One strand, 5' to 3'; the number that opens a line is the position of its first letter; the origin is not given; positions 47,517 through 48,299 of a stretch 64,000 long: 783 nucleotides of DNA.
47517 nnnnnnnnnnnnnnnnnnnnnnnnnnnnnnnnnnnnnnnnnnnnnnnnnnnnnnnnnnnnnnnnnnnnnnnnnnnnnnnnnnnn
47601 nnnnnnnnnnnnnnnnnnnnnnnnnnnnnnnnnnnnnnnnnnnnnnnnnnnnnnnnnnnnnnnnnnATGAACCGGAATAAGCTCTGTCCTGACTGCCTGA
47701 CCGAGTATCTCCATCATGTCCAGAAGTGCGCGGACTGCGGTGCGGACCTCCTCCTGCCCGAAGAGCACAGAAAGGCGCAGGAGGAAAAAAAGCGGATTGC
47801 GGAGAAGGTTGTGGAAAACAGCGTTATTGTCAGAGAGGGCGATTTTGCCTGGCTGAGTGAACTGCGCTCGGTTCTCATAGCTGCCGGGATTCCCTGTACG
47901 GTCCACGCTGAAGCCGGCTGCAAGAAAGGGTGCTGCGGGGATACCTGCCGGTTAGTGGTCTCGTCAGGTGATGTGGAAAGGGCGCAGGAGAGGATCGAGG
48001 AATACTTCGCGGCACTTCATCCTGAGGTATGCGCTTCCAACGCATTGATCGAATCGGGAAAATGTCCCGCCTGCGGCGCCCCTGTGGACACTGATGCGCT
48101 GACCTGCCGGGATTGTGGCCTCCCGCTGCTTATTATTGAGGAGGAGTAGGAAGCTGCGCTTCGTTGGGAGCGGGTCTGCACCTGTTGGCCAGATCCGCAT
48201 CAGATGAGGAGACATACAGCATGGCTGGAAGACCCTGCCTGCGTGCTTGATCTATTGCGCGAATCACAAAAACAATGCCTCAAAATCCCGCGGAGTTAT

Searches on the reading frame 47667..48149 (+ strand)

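Call 4: search_protein_families(library=pfam, proteins=[window:47667-48149:+], max_evalue=0.1)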
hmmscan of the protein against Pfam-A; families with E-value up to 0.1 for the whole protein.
window:47667-48149:+ (160 aa): 11 families
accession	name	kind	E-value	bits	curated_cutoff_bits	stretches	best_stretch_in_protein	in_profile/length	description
PF13248.11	Zn_ribbon_3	-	8e-08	31.9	27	1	132-154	4-26/26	zinc-ribbon domain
PF13240.11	Zn_Ribbon_1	-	1.4e-05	25.1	25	1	132-154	1-23/23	zinc-ribbon domain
PF12773.13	DZR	-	4.3e-05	24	27.3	1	128-151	22-45/45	Double zinc ribbon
PF10571.15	UPF0547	-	0.0011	19.5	29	1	132-151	2-21/26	Uncharacterised protein family UPF0547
PF18912.6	DZR_2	-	0.0022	18.2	27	1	122-150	27-55/56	Double zinc ribbon domain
PF13824.12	zf-Mss51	-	0.0058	17.2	27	0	6-46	1-43/55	Zinc-finger of mitochondrial splicing suppressor 51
PF22289.1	DmmA-like_C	-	0.043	14.2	27.4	0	133-156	7-30/44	Dimethylamine monooxygenase subunit DmmA-like, C-terminal domain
PF24441.1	DUF7560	-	0.043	14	27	1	125-146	23-43/44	Family of unknown function (DUF7560)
PF13586.12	DDE_Tnp_1_2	-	0.053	14.4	29.2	0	19-69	14-61/86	Transposase DDE domain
PF09413.15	DUF2007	-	0.062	13.9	25.7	0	54-112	4-64/66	Putative prokaryotic signal transducing protein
PF08271.17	Zn_Ribbon_TF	-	0.1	12.6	29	1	132-152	2-27/43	TFIIB zinc-binding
